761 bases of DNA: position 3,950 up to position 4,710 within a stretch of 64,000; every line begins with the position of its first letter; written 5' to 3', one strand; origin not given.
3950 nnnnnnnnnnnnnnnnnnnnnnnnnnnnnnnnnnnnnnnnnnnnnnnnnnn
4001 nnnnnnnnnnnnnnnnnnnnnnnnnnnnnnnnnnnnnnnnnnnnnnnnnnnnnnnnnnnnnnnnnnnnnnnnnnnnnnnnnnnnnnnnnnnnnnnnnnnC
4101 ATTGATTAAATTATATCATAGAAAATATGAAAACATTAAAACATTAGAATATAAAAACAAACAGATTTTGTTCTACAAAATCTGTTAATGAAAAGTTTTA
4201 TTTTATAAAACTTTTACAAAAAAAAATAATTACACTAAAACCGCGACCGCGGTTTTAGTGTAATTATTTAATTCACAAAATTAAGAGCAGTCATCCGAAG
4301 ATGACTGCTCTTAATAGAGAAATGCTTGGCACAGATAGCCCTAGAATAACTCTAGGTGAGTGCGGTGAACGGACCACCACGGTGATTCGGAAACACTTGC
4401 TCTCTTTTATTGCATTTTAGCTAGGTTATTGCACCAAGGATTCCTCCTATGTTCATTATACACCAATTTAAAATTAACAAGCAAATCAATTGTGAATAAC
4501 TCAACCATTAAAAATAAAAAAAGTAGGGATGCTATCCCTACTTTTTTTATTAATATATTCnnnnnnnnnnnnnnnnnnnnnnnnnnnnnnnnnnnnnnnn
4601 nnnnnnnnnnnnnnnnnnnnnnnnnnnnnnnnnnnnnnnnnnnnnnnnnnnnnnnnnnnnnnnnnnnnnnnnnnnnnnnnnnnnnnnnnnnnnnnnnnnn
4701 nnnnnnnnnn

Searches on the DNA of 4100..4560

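Call 103: search_rna_families(source=window, start=4100, end=4560, threshold=evalue, max_evalue=1, show_alignments=2)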
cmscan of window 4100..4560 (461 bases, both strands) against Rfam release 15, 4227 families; matches with E-value up to 1: 21.
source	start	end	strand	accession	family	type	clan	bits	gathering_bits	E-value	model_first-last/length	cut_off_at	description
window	4191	4268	-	RF02351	psRNA14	Gene; sRNA;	-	31.2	60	0.002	1-84/84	no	Proteobacteria sRNA psRNA14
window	4211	4280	-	RF04174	MIR4208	Gene; miRNA;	-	29.3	140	0.017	1-191/191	no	MIR4208 microRNA precursor family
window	4511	4560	-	RF02029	sraA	Gene; sRNA;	-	28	56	0.027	46-95/95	5'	sraA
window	4226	4310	+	RF02693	psm_mec_RNA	Gene; sRNA;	-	27.8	85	0.089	1-143/143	no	psm_mec locus RNA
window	4196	4311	-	RF04310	nqrA-II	Cis-reg;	-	27.6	55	0.016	1-174/174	no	nqrA-II ncRNA motif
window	4513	4553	-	RF02432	SpF25_sRNA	Gene; sRNA;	-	26.2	48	0.037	62-102/102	no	Streptococcus sRNA SpF25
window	4479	4554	+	RF02029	sraA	Gene; sRNA;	-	25.8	56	0.079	1-95/95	no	sraA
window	4481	4551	+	RF02432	SpF25_sRNA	Gene; sRNA;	-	25.3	48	0.059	1-102/102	no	Streptococcus sRNA SpF25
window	4258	4311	+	RF02844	RefA9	Gene; antisense;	-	25.2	49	0.1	1-64/64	no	Enterococcus sRNA A9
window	4234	4318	-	RF02693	psm_mec_RNA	Gene; sRNA;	-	24.4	85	0.4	1-143/143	no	psm_mec locus RNA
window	4201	4268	+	RF02860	Arrc14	Gene; sRNA;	-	23.7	99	0.24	1-167/167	no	Actinobacillus sRNA 14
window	4232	4285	-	RF02495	ohsC_RNA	Gene; antitoxin;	-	23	50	0.35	1-77/77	no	Oppression of Hydrophobic ORF by sRNA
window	4223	4263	+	RF01416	NrrF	Gene; antisense;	-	22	60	0.035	117-160/160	no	NrrF RNA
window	4164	4269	+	RF04339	Plastid-psbJ-3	Cis-reg;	CL00152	21.5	61.7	0.29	1-125/125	no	Plastid-psbJ-3 3UTR RNA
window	4280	4315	-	RF04197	mir-9457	Gene; miRNA;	-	19.5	90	0.34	17-53/68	no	mir-9457 microRNA precursor family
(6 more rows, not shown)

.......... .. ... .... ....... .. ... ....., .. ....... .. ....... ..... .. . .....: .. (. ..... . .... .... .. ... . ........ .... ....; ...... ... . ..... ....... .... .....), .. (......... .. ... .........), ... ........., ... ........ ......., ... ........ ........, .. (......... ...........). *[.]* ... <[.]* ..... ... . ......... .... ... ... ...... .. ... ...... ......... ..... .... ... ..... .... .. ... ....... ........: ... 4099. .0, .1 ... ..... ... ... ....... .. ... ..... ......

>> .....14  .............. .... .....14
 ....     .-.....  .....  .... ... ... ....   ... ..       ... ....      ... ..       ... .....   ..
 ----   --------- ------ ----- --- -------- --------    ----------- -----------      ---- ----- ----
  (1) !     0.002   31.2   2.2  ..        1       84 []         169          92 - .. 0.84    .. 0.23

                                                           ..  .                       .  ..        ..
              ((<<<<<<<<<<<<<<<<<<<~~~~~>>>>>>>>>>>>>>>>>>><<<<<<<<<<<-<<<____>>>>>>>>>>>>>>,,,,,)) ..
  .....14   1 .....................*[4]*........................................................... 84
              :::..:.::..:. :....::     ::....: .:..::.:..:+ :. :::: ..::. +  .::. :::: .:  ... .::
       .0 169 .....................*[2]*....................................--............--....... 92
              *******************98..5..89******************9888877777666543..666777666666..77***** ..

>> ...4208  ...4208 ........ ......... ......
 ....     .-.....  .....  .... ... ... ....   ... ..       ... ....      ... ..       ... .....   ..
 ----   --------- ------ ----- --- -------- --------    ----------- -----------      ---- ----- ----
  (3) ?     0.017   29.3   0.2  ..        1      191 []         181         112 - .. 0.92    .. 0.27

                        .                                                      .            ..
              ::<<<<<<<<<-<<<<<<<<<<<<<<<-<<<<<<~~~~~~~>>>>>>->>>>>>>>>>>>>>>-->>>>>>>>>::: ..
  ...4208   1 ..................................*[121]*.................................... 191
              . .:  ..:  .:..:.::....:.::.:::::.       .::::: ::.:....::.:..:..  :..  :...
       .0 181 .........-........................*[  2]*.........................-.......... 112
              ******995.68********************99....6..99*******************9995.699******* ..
